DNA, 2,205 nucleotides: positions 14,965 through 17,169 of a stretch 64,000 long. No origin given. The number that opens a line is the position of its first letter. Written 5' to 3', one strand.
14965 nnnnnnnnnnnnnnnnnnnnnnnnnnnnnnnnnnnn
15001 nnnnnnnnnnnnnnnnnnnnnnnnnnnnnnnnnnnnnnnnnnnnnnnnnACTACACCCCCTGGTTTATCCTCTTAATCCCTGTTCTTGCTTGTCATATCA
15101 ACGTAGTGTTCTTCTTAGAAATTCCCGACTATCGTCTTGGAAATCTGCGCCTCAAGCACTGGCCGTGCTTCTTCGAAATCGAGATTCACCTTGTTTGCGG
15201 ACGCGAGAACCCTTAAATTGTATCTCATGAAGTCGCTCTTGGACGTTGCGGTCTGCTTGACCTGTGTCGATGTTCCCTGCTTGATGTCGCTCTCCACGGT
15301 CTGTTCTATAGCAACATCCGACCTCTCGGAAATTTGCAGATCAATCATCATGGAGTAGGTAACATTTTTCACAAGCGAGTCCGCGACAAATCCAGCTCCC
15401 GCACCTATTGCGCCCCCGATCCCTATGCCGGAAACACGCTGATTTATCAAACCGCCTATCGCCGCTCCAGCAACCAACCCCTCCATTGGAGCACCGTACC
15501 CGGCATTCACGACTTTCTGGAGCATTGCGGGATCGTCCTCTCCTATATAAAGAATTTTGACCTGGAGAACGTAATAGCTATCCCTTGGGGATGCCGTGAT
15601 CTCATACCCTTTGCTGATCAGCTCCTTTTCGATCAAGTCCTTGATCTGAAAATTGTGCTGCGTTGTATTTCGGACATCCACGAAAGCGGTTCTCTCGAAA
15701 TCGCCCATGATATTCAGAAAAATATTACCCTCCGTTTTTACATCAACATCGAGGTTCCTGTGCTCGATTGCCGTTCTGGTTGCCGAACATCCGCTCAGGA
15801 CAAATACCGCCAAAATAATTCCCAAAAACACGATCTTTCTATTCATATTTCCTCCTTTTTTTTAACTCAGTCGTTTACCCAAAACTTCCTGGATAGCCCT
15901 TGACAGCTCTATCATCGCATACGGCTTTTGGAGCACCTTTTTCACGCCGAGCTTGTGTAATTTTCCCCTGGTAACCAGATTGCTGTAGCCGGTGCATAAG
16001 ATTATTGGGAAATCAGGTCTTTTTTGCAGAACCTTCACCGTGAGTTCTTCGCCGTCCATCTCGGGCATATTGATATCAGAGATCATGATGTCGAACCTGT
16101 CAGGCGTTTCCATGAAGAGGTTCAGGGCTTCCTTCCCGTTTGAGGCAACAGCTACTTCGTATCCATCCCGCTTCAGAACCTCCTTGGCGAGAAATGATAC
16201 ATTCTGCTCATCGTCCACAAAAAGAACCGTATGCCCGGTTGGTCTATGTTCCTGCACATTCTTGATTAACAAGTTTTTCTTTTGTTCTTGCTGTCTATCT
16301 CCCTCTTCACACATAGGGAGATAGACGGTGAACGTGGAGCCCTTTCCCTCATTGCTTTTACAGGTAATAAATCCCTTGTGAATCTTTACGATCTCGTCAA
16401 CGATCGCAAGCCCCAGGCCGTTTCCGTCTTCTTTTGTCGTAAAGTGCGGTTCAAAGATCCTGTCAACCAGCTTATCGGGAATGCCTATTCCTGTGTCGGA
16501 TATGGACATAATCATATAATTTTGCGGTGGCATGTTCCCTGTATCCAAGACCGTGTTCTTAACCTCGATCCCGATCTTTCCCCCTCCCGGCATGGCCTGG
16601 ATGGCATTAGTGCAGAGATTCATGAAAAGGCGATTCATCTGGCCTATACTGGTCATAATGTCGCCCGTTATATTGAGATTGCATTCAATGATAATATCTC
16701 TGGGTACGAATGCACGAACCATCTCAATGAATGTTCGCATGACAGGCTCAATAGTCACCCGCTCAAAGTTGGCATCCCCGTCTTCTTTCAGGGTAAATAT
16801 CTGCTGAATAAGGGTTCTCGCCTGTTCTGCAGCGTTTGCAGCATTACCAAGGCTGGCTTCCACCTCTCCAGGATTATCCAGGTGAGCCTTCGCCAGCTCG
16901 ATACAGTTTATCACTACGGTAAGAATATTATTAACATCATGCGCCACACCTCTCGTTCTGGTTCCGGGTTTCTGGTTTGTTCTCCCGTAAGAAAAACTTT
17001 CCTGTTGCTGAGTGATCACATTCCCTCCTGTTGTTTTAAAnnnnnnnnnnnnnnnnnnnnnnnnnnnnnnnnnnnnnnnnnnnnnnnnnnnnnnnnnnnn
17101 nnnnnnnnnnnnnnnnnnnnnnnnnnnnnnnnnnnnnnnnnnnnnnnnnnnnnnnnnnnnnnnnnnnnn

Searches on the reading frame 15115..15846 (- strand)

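Call 10: search_protein_families(library=ncbifam, proteins=[window:15115-15846:-], max_evalue=0.01)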
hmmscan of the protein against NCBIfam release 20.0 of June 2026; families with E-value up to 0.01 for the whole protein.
window:15115-15846:- (243 aa): 2 families
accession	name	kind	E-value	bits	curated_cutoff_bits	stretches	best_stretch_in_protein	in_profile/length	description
NF010291.0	PRK13731.1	equivalog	8.6e-47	159.7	445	1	3-240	4-240/243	conjugal transfer complement resistance protein TraT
NF053611.1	YiaD_Gzip_OmpA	equivalog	0.0019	17.9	175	1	111-191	21-107/206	YiaD family glycine zipper/OmpA-like lipoprotein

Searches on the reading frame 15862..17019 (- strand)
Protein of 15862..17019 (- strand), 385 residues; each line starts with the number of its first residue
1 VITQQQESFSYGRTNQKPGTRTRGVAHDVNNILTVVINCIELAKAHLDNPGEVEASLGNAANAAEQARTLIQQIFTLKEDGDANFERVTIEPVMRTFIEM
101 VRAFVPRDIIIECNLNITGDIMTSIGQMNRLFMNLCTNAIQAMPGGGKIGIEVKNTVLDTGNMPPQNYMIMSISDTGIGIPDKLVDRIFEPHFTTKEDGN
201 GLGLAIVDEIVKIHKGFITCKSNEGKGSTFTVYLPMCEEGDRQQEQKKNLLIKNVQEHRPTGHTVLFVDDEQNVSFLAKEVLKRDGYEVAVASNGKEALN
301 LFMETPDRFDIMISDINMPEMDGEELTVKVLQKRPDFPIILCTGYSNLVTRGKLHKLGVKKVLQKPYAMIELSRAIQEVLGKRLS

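Call 8: search_protein_families(library=pfam, proteins=[window:15862-17019:-], max_evalue=0.01)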
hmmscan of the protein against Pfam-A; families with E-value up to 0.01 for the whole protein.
window:15862-17019:- (385 aa): 4 families
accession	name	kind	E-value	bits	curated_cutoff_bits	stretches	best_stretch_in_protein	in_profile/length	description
PF02518.31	HATPase_c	-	1.4e-24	87.1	26.4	1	128-236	6-109/111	Histidine kinase-, DNA gyrase B-, and HSP90-like ATPase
PF00072.30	Response_reg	-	5.8e-24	84.8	30.2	1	265-376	1-110/111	Response regulator receiver domain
PF00512.31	HisKA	-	4.9e-05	23.7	26.9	1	23-77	7-60/66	His Kinase A (phospho-acceptor) domain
PF14501.12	HATPase_c_5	-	0.0026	18.1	22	0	130-225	8-93/102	GHKL domain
